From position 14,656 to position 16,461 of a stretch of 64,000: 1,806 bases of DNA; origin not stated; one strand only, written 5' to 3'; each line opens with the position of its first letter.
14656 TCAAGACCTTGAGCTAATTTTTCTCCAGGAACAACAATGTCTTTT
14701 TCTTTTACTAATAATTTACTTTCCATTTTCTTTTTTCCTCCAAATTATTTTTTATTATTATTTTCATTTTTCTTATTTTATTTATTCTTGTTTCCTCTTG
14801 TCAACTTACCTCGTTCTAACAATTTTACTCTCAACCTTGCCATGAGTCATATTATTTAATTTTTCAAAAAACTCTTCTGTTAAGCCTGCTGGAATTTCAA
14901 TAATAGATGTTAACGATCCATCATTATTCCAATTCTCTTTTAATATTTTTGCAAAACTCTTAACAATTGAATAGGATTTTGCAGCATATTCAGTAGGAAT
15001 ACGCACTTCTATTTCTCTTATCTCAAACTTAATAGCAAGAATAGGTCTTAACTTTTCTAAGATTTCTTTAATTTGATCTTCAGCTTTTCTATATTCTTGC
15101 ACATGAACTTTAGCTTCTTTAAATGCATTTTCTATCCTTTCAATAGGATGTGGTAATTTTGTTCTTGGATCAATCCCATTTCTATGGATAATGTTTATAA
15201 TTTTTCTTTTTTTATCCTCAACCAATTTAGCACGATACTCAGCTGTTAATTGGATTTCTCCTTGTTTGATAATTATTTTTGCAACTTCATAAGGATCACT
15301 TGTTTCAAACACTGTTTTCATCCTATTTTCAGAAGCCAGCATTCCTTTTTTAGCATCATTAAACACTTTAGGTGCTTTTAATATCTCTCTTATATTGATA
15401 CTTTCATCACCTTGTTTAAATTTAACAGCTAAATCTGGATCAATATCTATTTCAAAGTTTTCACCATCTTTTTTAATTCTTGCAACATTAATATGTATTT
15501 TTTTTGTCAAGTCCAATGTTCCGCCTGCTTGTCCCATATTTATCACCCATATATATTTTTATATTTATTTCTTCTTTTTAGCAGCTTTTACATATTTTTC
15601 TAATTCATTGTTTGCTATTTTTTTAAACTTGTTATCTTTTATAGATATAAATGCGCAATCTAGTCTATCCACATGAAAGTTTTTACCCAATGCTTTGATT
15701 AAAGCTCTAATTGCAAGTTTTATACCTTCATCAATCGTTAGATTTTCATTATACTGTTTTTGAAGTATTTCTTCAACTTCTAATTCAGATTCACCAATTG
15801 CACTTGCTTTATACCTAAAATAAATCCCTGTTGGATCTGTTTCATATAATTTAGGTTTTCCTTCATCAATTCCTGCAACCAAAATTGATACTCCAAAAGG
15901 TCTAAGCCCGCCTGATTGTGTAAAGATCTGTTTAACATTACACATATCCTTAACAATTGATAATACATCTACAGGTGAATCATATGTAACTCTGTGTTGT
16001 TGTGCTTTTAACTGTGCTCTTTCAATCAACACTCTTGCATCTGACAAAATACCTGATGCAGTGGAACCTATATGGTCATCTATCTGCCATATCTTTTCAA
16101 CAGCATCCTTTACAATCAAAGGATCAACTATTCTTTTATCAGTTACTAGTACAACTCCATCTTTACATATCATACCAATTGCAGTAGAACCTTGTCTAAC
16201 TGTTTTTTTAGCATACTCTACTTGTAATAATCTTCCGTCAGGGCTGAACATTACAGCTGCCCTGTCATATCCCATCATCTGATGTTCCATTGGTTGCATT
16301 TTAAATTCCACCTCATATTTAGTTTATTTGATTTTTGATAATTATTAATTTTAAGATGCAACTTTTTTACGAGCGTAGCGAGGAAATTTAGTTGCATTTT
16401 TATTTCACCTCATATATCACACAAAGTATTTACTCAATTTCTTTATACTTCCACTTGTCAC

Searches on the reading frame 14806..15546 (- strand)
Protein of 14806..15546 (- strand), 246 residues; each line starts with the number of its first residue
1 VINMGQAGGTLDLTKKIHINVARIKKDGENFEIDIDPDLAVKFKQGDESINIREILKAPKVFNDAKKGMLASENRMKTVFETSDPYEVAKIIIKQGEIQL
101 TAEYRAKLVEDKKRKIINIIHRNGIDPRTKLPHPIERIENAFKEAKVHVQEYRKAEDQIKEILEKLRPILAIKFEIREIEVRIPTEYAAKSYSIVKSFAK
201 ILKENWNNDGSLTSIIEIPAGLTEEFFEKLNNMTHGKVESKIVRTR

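Call 10: search_protein_families(library=pfam, proteins=[window:14806-15546:-], max_evalue=0.0001)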
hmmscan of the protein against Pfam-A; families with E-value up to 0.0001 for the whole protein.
window:14806-15546:- (246 aa): 3 families
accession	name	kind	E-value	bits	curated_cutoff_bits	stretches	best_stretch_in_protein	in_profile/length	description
PF01172.24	SBDS_N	-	4.2e-23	81.5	24.6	1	20-105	3-87/88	Shwachman-Bodian-Diamond syndrome (SBDS) N-terminal domain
PF09377.16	SBDS_domain_II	-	3.8e-20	72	27.2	1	114-175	1-62/62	SBDS protein, domain II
PF20268.4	SBDS_C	-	1.2e-16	60.8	27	1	178-243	2-69/71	SBDS protein, C-terminal domain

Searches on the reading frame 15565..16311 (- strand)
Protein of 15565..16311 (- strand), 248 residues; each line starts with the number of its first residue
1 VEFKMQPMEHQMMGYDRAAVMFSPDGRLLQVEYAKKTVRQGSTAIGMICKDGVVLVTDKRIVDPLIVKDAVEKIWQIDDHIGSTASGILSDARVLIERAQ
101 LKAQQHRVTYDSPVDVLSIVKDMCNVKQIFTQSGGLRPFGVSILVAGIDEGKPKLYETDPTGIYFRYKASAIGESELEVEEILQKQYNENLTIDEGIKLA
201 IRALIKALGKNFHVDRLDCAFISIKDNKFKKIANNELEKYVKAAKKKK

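Call 10: search_protein_families(library=pfam, proteins=[window:15565-16311:-], max_evalue=0.0001)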
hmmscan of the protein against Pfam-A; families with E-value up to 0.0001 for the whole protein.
window:15565-16311:- (248 aa): 2 families
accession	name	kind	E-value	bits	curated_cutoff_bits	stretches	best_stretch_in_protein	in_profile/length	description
PF00227.31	Proteasome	-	2.4e-54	184.3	22.4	1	38-209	1-175/189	Proteasome subunit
PF10584.14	Proteasome_A_N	-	8.2e-11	41.8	27.7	1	15-36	1-22/23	Proteasome subunit A N-terminal signature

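Call 16: find_related_loci(query=window:15565-16311:-, collection=genome_contigs, flank=3000)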
Query window:15565-16311:- (248 aa) in genome_contigs; peptide patterns used: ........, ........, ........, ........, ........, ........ (x = any residue, [..] = any of these).
286 stretches matched a pattern; 184 encode a relative of the query (tblastn E <= 1e-3); the best 80 are kept; 80 distinct loci.
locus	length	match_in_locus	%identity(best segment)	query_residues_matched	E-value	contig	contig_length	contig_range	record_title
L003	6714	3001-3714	89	1-238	2e-147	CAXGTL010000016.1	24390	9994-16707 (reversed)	MAG TPA_asm: Candidatus Woesearchaeota archaeon isolate ERR594346_binner12_Refined_66 genome assembly, contig: ERZ540258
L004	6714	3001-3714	87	4-241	4e-146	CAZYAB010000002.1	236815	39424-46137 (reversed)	MAG TPA_asm: uncultured Methanosarcinales archaeon isolate SRP077602_co2_46 genome assembly, contig: NODE_27_length_2368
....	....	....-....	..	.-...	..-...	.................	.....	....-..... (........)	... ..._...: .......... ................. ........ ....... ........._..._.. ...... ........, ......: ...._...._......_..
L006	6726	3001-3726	69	4-245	3e-118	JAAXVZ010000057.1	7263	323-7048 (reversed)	MAG: Nanoarchaeota archaeon isolate W9_Combined_metabat1_108 W9_Combined_metabat1_108_NODE_6362, whole genome shotgun se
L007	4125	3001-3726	69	5-246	3e-118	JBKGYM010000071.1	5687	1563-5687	MAG: Candidatus Woesearchaeota archaeon isolate C1M08_50 NODE_11041_length_5687_cov_5.166371, whole genome shotgun seque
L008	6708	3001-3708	70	4-239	6e-118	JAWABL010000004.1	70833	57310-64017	MAG: Candidatus Woesearchaeota archaeon isolate JZ-4_201808_bins_108 JZ-4_201808_bins_108_scaffold_4, whole genome shotg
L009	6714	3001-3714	72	2-239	4e-118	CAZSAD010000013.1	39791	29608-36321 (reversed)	MAG TPA_asm: uncultured Methanosarcinales archaeon isolate SRP062349_co5_133 genome assembly, contig: NODE_231_length_39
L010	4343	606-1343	69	3-247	2e-117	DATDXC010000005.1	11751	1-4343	MAG TPA_asm: Candidatus Nanoarchaeia archaeon isolate SMAG_U8128 k141_965448, whole genome shotgun sequence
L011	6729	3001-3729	68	3-245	2e-117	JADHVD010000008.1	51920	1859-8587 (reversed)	MAG: Candidatus Woesearchaeota archaeon isolate BS150m-G63 BS-150m-C458, whole genome shotgun sequence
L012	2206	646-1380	67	4-248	3e-123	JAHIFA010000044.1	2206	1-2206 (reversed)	MAG: Nanoarchaeota archaeon isolate KR11_0.1_MetaG.mb.55 KR11_0.1_MetaG.mb.55_k141_356553, whole genome shotgun sequence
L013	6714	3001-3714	71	5-242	6e-117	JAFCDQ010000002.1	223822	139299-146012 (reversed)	Candidatus Woesearchaeota archaeon isolate Meg19_1012_Bin_77 Meg19_1012_Bin_77_scaffold_8, whole genome shotgun sequence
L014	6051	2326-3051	70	6-247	6e-117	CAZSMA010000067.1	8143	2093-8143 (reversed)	MAG TPA_asm: uncultured Methanosarcinales archaeon isolate SRP256446_co1_47 genome assembly, contig: NODE_5241_length_81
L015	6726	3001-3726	69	4-245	1e-116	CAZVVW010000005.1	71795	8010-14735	MAG TPA_asm: uncultured Methanosarcinales archaeon isolate binchicken_co141_318 genome assembly, contig: NODE_1438_lengt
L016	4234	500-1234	67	4-248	7e-117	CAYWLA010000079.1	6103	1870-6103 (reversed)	MAG TPA_asm: uncultured Methanosarcinales archaeon isolate SRP178699_co1_467 genome assembly, contig: NODE_18891_length_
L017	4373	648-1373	68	5-246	2e-116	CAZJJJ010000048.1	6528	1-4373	MAG TPA_asm: uncultured Methanosarcinales archaeon isolate binchicken_co32_442 genome assembly, contig: NODE_21404_lengt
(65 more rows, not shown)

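Call 90: list_cluster_members(proteins=[L085:8198-9946:+, L085:7520-8146:+, L085:5499-7283:+, L085:15734-16876:-, L085:2270-2926:-, window:15565-16311:-, window:13929-14726:-, window:50528-53779:-, window:45596-48076:-, window:35983-36411:+])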
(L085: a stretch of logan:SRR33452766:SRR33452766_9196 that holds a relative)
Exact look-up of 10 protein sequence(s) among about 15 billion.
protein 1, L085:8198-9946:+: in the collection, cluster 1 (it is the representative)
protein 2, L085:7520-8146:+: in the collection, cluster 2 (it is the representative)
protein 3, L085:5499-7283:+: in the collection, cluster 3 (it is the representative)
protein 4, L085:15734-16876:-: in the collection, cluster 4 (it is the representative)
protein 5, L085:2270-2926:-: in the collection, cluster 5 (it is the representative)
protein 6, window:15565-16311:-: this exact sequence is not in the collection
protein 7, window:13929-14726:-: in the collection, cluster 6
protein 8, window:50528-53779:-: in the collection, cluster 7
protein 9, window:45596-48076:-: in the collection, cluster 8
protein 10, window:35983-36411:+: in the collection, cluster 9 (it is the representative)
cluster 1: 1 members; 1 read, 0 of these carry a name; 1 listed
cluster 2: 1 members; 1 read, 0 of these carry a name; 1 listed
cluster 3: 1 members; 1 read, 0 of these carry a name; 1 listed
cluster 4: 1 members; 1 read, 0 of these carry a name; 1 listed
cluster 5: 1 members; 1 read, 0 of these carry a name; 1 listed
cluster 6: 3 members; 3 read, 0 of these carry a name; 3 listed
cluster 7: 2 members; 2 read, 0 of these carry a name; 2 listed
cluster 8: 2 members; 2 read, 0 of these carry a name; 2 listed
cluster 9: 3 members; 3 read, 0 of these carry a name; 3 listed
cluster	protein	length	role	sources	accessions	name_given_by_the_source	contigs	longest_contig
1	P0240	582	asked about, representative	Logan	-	-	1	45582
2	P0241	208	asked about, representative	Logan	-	-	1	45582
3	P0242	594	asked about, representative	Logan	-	-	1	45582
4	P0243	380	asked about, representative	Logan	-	-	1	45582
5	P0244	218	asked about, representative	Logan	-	-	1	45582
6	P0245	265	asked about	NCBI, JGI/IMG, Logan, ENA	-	-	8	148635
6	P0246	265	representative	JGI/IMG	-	-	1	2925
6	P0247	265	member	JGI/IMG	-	-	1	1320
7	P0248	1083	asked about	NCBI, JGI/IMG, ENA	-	-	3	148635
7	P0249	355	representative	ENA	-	-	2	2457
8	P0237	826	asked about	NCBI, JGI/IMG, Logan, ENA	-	-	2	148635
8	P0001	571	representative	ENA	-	-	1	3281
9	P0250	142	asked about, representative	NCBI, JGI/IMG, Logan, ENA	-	-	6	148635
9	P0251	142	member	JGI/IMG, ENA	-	-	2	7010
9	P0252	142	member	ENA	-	-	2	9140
